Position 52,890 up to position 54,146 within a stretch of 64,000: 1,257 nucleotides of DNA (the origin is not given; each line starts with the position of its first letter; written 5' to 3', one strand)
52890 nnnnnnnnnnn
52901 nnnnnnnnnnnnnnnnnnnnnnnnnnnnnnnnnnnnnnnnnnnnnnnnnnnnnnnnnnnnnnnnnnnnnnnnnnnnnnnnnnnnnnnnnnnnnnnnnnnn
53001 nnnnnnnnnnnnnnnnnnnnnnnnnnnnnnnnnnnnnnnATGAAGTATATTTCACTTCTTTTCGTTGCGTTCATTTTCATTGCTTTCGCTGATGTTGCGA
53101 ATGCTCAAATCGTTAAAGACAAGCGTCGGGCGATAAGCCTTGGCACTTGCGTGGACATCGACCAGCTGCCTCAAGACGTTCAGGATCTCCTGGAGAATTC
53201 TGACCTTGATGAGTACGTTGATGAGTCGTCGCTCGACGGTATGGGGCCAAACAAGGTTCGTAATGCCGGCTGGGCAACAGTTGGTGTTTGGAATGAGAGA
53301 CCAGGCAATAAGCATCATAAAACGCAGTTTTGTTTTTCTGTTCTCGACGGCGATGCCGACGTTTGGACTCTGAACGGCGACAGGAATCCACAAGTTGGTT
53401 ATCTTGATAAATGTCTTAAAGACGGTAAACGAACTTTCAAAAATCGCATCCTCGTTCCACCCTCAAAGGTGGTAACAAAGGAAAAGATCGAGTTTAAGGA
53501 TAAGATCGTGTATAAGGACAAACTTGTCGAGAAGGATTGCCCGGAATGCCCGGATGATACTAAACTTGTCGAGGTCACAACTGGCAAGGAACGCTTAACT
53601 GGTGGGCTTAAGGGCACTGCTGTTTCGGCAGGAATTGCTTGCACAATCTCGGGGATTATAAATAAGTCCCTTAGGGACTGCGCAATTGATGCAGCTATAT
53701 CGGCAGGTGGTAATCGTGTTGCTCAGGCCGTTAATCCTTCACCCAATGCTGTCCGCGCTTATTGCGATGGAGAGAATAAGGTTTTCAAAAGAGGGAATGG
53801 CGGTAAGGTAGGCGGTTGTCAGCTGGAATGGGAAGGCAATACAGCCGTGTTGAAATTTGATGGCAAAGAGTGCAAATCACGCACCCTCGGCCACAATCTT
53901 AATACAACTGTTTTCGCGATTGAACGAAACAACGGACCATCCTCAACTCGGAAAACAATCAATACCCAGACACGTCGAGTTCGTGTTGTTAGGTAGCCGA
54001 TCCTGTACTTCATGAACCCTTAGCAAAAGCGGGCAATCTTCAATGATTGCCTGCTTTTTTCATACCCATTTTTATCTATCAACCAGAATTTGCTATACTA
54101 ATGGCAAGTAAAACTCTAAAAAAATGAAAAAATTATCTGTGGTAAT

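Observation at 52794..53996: Near-consensus promoter driving a ~210 nt GC-rich structured leader ahead of a GC-rich Cys-rich secreted protein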

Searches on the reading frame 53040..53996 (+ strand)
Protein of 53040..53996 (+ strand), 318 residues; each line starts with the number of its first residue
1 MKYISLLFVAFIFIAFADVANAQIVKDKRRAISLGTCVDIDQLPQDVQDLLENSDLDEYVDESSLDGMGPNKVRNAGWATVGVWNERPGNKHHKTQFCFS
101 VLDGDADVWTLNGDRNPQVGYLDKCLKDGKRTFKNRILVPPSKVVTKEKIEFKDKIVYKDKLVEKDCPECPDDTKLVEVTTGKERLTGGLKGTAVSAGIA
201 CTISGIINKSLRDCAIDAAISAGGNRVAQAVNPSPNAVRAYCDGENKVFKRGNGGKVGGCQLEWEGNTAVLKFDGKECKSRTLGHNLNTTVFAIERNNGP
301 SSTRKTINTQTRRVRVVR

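Call 9: search_protein_families(library=pfam, proteins=[window:53040-53996:+], max_evalue=0.01)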
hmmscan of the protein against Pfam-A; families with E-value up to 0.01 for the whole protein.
window:53040-53996:+ (318 aa): 0 families

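Call 10: find_homologous_proteins(query=window:53040-53996:+, max_evalue=0.001)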
Query window:53040-53996:+ (318 aa): 5 proteins with E <= 0.001 among 2070 candidates.
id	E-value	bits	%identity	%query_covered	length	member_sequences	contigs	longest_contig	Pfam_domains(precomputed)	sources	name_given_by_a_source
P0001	1.1e-213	726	100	100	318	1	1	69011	-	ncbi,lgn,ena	-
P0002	8.0e-145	500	70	97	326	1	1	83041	-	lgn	-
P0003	4.3e-44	169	56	47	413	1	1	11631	-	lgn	-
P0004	4.4e-40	156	57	42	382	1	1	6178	-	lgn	-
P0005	7.2e-40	155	57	42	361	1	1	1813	-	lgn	-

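Call 11: find_encoding_contigs(protein=P0002, flank=10000, max_places=4)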
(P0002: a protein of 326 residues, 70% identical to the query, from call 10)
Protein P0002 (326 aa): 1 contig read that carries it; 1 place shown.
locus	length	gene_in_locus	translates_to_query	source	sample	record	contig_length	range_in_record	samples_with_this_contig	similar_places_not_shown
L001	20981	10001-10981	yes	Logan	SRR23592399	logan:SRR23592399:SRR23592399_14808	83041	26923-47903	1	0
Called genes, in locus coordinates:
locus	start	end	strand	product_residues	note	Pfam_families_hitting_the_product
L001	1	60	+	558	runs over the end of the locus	PF13632:Glyco_trans_2_3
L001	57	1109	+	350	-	PF00953:Glycos_transf_4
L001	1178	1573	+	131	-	-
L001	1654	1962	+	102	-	PF00829:Ribosomal_L21p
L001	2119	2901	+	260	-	-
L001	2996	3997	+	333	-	PF00535:Glycos_transf_2, PF13641:Glyco_tranf_2_3, PF13632:Glyco_trans_2_3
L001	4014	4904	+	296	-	PF00535:Glycos_transf_2, PF10111:Glyco_tranf_2_2 (weak), PF13506:Glyco_transf_21 (faint), PF13641:Glyco_tranf_2_3, PF02709:Glyco_transf_7C, PF13632:Glyco_trans_2_3 (weak)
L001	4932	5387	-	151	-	PF00293:NUDIX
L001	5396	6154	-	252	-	PF00483:NTP_transferase, PF12804:NTP_transf_3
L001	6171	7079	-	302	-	PF01370:Epimerase, PF02719:Polysacc_synt_2 (weak), PF04321:RmlD_sub_bind, PF16363:GDP_Man_Dehyd (weak), PF01073:3Beta_HSD (weak), PF07993:NAD_binding_4 (faint)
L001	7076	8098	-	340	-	PF01073:3Beta_HSD, PF01370:Epimerase, PF02719:Polysacc_synt_2, PF04321:RmlD_sub_bind, PF07993:NAD_binding_4, PF13460:NAD_binding_10, PF16363:GDP_Man_Dehyd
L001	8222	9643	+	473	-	PF04203:Sortase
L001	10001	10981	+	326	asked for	-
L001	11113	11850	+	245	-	PF00535:Glycos_transf_2, PF10111:Glyco_tranf_2_2, PF13641:Glyco_tranf_2_3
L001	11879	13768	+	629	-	PF00082:Peptidase_S8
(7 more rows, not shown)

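Call 12: find_encoding_contigs(protein=P0003, flank=10000, max_places=4)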
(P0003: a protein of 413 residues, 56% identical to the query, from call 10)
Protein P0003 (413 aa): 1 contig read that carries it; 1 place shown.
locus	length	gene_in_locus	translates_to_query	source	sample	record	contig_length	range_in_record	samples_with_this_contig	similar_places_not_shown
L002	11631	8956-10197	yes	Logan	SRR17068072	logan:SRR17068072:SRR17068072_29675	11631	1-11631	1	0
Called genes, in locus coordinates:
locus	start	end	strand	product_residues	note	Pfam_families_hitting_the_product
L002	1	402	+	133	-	?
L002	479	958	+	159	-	-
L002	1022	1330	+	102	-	PF00829:Ribosomal_L21p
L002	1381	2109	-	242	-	PF00483:NTP_transferase, PF12804:NTP_transf_3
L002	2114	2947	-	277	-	PF01370:Epimerase, PF04321:RmlD_sub_bind, PF07993:NAD_binding_4, PF16363:GDP_Man_Dehyd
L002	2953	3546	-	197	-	PF00908:dTDP_sugar_isom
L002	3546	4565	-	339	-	PF01073:3Beta_HSD, PF01370:Epimerase, PF02719:Polysacc_synt_2, PF04321:RmlD_sub_bind, PF07993:NAD_binding_4, PF13460:NAD_binding_10 (weak), PF16363:GDP_Man_Dehyd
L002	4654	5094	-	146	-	-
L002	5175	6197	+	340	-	PF00535:Glycos_transf_2, PF13641:Glyco_tranf_2_3, PF13632:Glyco_trans_2_3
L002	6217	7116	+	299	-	PF00535:Glycos_transf_2, PF10111:Glyco_tranf_2_2 (weak), PF13641:Glyco_tranf_2_3, PF13632:Glyco_trans_2_3 (weak), PF02709:Glyco_transf_7C (weak)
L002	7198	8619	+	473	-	PF04203:Sortase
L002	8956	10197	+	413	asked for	-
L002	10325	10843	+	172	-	-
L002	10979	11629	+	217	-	?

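Call 13: find_encoding_contigs(protein=P0001, flank=3000, max_places=4)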
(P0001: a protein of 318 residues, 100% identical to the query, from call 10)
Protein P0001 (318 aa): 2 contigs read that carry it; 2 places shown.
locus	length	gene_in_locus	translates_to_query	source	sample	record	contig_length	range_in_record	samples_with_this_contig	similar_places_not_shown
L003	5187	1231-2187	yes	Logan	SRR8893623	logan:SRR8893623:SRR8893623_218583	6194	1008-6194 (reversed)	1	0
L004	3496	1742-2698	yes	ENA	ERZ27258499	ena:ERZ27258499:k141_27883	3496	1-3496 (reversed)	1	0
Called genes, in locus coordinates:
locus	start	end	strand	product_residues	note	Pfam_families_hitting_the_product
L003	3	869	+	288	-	?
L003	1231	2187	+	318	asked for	-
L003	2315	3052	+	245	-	PF00535:Glycos_transf_2, PF10111:Glyco_tranf_2_2, PF13641:Glyco_tranf_2_3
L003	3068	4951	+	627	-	PF00082:Peptidase_S8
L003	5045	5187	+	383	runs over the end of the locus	?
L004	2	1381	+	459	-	?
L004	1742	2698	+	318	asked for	-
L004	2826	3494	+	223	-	?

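Call 14: find_encoding_contigs(protein=P0004, flank=10000, max_places=4)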
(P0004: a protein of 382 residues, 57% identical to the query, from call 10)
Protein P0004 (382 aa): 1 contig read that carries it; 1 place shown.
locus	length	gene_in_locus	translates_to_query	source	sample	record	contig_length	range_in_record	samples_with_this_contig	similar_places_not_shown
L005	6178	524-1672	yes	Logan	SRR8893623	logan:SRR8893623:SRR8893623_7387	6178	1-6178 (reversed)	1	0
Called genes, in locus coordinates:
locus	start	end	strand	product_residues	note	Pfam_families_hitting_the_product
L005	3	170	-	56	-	?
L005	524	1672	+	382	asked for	-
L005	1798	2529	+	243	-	PF00535:Glycos_transf_2, PF10111:Glyco_tranf_2_2, PF13641:Glyco_tranf_2_3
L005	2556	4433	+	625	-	PF00082:Peptidase_S8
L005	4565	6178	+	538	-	?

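Call 15: find_encoding_contigs(protein=P0005, flank=10000, max_places=4)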
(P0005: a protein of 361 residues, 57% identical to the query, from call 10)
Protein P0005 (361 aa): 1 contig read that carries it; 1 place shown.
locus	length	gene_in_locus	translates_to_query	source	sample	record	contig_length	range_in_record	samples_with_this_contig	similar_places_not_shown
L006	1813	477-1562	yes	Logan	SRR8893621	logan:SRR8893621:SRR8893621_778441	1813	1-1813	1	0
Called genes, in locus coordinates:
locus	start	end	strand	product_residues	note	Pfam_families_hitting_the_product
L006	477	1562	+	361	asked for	-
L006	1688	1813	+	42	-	?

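Call 29: list_cluster_members(proteins=[P0001])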
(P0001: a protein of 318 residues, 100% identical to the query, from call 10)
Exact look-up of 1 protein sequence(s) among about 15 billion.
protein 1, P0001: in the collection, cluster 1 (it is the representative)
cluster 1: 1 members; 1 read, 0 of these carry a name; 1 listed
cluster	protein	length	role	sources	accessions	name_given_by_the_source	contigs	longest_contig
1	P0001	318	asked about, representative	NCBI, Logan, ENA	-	-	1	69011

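Call 33: find_homologous_proteins(query=A5, max_evalue=0.001)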
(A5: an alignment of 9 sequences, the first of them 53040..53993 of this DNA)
Query A5 (9 sequences) (318 aa, profile of the alignment): 14 proteins with E <= 0.001 among 8000 candidates.
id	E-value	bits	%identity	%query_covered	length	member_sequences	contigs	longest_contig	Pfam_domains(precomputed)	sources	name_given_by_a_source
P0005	2.7e-133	463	57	42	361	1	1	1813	-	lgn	-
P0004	3.3e-128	446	57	42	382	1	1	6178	-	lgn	-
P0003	2.4e-124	434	56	47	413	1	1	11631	-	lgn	-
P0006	1.0e-116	409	-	-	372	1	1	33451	-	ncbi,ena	-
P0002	1.4e-115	405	70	97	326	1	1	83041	-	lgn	-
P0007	2.3e-115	404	28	55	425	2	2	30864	-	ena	-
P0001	7.5e-112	393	100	100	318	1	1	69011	-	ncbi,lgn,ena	-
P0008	1.7e-97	345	26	39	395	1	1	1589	-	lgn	-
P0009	1.3e-96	342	28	38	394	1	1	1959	-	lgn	-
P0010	2.5e-92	328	26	38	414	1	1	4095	-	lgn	-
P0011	1.1e-82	297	-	-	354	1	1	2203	-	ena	-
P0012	5.1e-71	258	25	43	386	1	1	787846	-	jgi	jgi:hypothetical protein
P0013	3.4e-45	173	28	53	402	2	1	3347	-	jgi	jgi:hypothetical protein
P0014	2.3e-19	88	39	6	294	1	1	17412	-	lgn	-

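Call 34: find_encoding_contigs(protein=P0012, flank=10000, max_places=2)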
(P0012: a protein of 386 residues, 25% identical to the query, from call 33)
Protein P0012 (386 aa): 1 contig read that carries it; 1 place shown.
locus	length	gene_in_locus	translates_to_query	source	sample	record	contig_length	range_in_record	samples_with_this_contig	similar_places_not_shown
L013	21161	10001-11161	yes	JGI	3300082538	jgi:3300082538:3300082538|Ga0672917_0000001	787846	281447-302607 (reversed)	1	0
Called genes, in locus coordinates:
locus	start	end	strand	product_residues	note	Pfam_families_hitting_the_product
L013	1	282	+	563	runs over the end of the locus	PF13632:Glyco_trans_2_3 (weak)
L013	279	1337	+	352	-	PF00953:Glycos_transf_4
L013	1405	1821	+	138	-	-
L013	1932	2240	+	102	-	PF00829:Ribosomal_L21p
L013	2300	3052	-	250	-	PF00483:NTP_transferase, PF12804:NTP_transf_3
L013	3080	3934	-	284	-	PF01370:Epimerase, PF02719:Polysacc_synt_2 (faint), PF04321:RmlD_sub_bind, PF16363:GDP_Man_Dehyd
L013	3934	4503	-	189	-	PF00908:dTDP_sugar_isom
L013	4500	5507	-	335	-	PF01073:3Beta_HSD, PF01370:Epimerase, PF02719:Polysacc_synt_2, PF04321:RmlD_sub_bind, PF07993:NAD_binding_4, PF13460:NAD_binding_10, PF16363:GDP_Man_Dehyd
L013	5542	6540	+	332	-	PF00535:Glycos_transf_2, PF13641:Glyco_tranf_2_3, PF13632:Glyco_trans_2_3 (weak)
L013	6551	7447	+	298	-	PF00535:Glycos_transf_2, PF10111:Glyco_tranf_2_2, PF13641:Glyco_tranf_2_3, PF13506:Glyco_transf_21 (faint), PF13632:Glyco_trans_2_3, PF02709:Glyco_transf_7C (weak)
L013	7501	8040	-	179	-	-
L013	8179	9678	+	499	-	PF04203:Sortase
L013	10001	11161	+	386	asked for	-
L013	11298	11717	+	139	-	-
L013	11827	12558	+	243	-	PF00535:Glycos_transf_2, PF10111:Glyco_tranf_2_2 (weak), PF13641:Glyco_tranf_2_3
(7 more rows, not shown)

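Call 35: find_encoding_contigs(protein=P0007, flank=6000, max_places=2)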
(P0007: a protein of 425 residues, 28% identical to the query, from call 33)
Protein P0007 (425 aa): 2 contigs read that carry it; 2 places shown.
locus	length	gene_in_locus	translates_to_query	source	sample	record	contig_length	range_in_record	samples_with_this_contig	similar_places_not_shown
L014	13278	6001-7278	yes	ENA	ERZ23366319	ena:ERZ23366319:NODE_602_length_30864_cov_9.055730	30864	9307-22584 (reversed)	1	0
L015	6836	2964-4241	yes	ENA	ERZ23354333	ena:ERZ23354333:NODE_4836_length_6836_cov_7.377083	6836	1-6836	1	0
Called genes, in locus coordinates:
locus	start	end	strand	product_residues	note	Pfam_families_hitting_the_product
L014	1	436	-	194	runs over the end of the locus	PF00908:dTDP_sugar_isom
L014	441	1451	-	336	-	PF01073:3Beta_HSD, PF01370:Epimerase, PF02719:Polysacc_synt_2, PF04321:RmlD_sub_bind, PF07993:NAD_binding_4, PF13460:NAD_binding_10, PF16363:GDP_Man_Dehyd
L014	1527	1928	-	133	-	-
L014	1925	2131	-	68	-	-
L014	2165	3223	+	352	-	PF13641:Glyco_tranf_2_3, PF00535:Glycos_transf_2, PF13632:Glyco_trans_2_3 (weak)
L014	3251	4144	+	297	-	PF00535:Glycos_transf_2, PF10111:Glyco_tranf_2_2, PF13506:Glyco_transf_21 (faint), PF13641:Glyco_tranf_2_3, PF13632:Glyco_trans_2_3, PF02709:Glyco_transf_7C (faint)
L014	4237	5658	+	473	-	PF04203:Sortase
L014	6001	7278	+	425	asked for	-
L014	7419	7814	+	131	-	-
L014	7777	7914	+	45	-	-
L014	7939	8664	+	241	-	PF00535:Glycos_transf_2, PF10111:Glyco_tranf_2_2 (weak), PF13641:Glyco_tranf_2_3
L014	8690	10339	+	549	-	PF00082:Peptidase_S8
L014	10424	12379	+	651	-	-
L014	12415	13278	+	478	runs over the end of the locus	PF01943:Polysacc_synt, PF13440:Polysacc_synt_3, PF01554:MatE (weak)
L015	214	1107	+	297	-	PF00535:Glycos_transf_2, PF10111:Glyco_tranf_2_2, PF13506:Glyco_transf_21 (faint), PF13641:Glyco_tranf_2_3, PF13632:Glyco_trans_2_3, PF02709:Glyco_transf_7C (faint)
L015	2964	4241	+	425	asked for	-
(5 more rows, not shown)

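Call 36: find_encoding_contigs(protein=P0014, flank=6000, max_places=2)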
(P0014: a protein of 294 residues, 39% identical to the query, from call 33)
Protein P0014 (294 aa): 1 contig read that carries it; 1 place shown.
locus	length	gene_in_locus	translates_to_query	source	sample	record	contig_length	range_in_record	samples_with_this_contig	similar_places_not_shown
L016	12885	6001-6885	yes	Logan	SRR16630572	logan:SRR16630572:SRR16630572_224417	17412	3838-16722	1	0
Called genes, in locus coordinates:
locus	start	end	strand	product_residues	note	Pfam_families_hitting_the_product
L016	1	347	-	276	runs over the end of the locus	PF01370:Epimerase, PF02719:Polysacc_synt_2 (faint), PF04321:RmlD_sub_bind, PF16363:GDP_Man_Dehyd, PF07993:NAD_binding_4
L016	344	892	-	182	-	PF00908:dTDP_sugar_isom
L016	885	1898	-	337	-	PF01073:3Beta_HSD, PF01370:Epimerase, PF02719:Polysacc_synt_2, PF04321:RmlD_sub_bind, PF07993:NAD_binding_4, PF13460:NAD_binding_10, PF16363:GDP_Man_Dehyd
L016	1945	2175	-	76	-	-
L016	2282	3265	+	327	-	PF00535:Glycos_transf_2, PF13641:Glyco_tranf_2_3 (weak), PF13632:Glyco_trans_2_3 (weak)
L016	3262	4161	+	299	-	PF00535:Glycos_transf_2, PF10111:Glyco_tranf_2_2, PF13506:Glyco_transf_21 (faint), PF13641:Glyco_tranf_2_3, PF13632:Glyco_trans_2_3 (faint), PF02709:Glyco_transf_7C (weak)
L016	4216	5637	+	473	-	PF04203:Sortase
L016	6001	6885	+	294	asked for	-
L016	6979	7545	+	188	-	-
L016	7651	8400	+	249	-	PF00535:Glycos_transf_2, PF10111:Glyco_tranf_2_2, PF13641:Glyco_tranf_2_3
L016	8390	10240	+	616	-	PF00082:Peptidase_S8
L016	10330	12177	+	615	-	-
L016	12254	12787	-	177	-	-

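Call 37: find_encoding_contigs(protein=P0013, flank=6000, max_places=2)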
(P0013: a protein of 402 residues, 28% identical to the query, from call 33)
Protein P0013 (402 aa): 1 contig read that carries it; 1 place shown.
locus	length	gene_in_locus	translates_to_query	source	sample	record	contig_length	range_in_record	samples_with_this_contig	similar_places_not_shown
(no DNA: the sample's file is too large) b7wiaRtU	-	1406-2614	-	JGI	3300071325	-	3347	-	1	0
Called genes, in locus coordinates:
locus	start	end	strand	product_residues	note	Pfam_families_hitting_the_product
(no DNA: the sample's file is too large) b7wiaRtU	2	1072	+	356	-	?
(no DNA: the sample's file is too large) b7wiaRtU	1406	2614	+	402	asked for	-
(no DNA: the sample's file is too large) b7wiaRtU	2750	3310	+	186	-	-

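Call 48: search_solved_structures(query=A7, max_evalue=1)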
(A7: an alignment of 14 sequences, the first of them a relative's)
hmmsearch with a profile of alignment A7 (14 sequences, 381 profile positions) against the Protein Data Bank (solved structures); distinct sequences matched with E-value up to 1: 0.

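Call 56: predict_structure(alignment_id=A7)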
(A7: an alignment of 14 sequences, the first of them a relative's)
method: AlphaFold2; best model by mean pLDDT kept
length: 318 residues; sequences in the alignment: 14
mean_pLDDT: 50.0   pTM: 0.35
mean pLDDT of the five models: 50.0, 45.8, 45.7, 45.6, 44.0
residues with pLDDT >= 90: 14; 70-90: 53; 50-70: 58; < 50: 193
segments of 3 or more residues with pLDDT < 50: 1-8, 10-167, 295-318
pLDDT, mean of each block of 10 residues (from residue 1): 47 39 28 35 41 34 28 31 31 35 34 34 34 25 27 35 50 82 68 64 62 66 63 78 89 90 88 85 64 45 37 29
secondary structure, 60 per line:
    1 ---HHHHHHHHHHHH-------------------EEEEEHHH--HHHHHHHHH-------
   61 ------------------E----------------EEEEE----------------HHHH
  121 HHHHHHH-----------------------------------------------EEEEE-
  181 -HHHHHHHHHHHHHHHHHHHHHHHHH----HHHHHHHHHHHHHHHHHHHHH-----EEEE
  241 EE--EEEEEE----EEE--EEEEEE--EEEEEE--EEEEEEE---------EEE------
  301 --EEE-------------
elements in order: H4-15 E35-39 H45-53 E96-100 H117-127 E175-179 H182-206 H211-231 E237-242 E245-250 E255-257 E260-265 E268-273 E276-282 E292-294 E303-305

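Call 59: fold_search(model_id=the predicted structure, library=pdb)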
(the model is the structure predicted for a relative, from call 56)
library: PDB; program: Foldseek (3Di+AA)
matches with E <= 10: 206; with E <= 0.001: 0
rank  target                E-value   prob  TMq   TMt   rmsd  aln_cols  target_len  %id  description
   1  8orr                  2.4e-01  0.28  0.10  0.09  17.3        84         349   11  Outer membrane protein assembly factor BamB from Klebsiella pneumoniae (released 2024-04-24)
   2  1mac_A                6.2e-01  0.20  0.08  0.11  11.5        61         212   16  CRYSTAL STRUCTURE AND SITE-DIRECTED MUTAGENESIS OF BACILLUS MACERANS ENDO-1,3-1,4-BETA-GLUCANASE (released 1995-02-27)
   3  9n6z_LT               7.0e-01  0.15  0.09  0.04  14.5        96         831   11  SSU processome maturation and disassembly, State D (released 2025-11-05)
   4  9e2v_A                7.9e-01  0.21  0.17  0.23  17.6       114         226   13  Cryo-EM map of homodecameric TraT (released 2025-04-16)
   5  8qci_B                8.4e-01  0.21  0.11  0.12   4.6        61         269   20  FCGBP D10 Assembly Segment (released 2024-03-06)
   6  9n73_LT               8.4e-01  0.13  0.09  0.04  14.6        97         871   12  SSU processome maturation and disassembly, State G (released 2025-10-29)
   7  9n6v_LT               8.9e-01  0.14  0.09  0.04  13.8        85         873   12  SSU processome maturation and disassembly, State A (released 2025-11-05)
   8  8bvq_B                1.0e+00  0.14  0.10  0.09  17.3        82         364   13  E. coli BAM complex (BamABCDE) bound to darobactin B (released 2023-05-24)
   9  6lqr_BE               1.2e+00  0.13  0.09  0.04  12.1        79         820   10  Cryo-EM structure of 90S small subunit preribosomes in transition states (State C) (released 2020-09-16)
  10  5vxz_A                1.3e+00  0.14  0.09  0.08  11.3        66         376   17  High-affinity AXL decoy receptor (released 2017-06-21)
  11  8yzq_G                1.3e+00  0.11  0.09  0.10  11.3        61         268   15  Toxascaris leonina galectin (Tl-gal) W77F/W212F oligomer (released 2025-04-09)
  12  8bbe_E                1.3e+00  0.06  0.08  0.03  12.4        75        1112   12  Structure of the IFT-A complex; IFT-A2 module (released 2022-12-21)
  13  5dzf_A                1.4e+00  0.14  0.09  0.13  11.0        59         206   14  Crystal Structure of the catalytic nucleophile mutant of VvEG16 in complex with a mixed-linkage glucan octasaccharide (released 2016-09-21)
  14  1u0a_A                1.4e+00  0.13  0.08  0.11  11.5        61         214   16  Crystal structure of the engineered beta-1,3-1,4-endoglucanase H(A16-M) in complex with beta-glucan tetrasaccharide (released 2005-09-06)
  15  8hls_A                1.4e+00  0.12  0.08  0.05  10.2        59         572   20  Crystal structure of the sialidase Am1547 from A.muciniphila (released 2024-06-05)
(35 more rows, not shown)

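Call 96: search_protein_families(library=ncbifam, proteins=[window:53040-53996:+], max_evalue=0.01)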
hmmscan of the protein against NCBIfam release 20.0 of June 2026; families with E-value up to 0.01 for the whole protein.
window:53040-53996:+ (318 aa): 0 families

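Call 102: search_protein_representatives(alignment_id=A7)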
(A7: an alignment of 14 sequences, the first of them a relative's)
Query: 14 sequences, 381 profile positions. Proteins with E-value up to 0.001 (for the whole library): 249; up to 1e-10: 98; up to 1e-30: 22. The best 150 are listed.
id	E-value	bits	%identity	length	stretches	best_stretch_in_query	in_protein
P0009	9.2e-159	545.1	-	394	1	1-368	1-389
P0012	3.8e-140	483.8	-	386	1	1-381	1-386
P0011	6.3e-132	456.8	-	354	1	1-372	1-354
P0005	7.6e-118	410.4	-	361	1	1-380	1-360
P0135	1.1e-107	377.0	-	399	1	1-379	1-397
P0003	9.3e-96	337.7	-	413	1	30-381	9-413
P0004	2.8e-93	329.6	-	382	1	1-380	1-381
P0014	2.0e-89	316.9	-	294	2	1-209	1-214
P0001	2.3e-85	303.5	-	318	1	1-322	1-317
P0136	8.5e-81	288.5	-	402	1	1-377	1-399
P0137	1.3e-74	268.1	-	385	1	1-335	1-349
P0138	2.2e-56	208.1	-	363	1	1-341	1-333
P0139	6.3e-55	203.3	-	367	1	1-341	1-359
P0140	4.4e-54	200.6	-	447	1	1-365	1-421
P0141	7.1e-48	180.1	-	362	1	9-341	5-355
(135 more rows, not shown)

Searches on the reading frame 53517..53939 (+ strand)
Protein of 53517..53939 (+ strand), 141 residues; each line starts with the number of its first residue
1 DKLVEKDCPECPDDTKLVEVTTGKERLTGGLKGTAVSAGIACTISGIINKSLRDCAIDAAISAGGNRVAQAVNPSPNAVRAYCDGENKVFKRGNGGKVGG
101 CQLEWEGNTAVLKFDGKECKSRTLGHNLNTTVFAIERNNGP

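Call 89: predict_structure(alignment_id=A10)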
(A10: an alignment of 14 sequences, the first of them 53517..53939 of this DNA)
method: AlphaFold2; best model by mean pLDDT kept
length: 141 residues; sequences in the alignment: 14
mean_pLDDT: 69.8   pTM: 0.56
mean pLDDT of the five models: 69.8, 66.0, 62.3, 61.2, 58.8
residues with pLDDT >= 90: 22; 70-90: 39; 50-70: 60; < 50: 20
segments of 3 or more residues with pLDDT < 50: 1-8, 130-141
pLDDT, mean of each block of 10 residues (from residue 1): 46 83 65 60 58 61 61 75 90 90 90 88 68 46 39
secondary structure, 60 per line:
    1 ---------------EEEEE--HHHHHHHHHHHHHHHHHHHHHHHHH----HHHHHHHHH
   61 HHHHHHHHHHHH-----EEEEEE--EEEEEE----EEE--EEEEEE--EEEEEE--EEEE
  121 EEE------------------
elements in order: E16-20 H23-47 H52-72 E78-83 E86-91 E96-98 E101-106 E109-114 E117-123
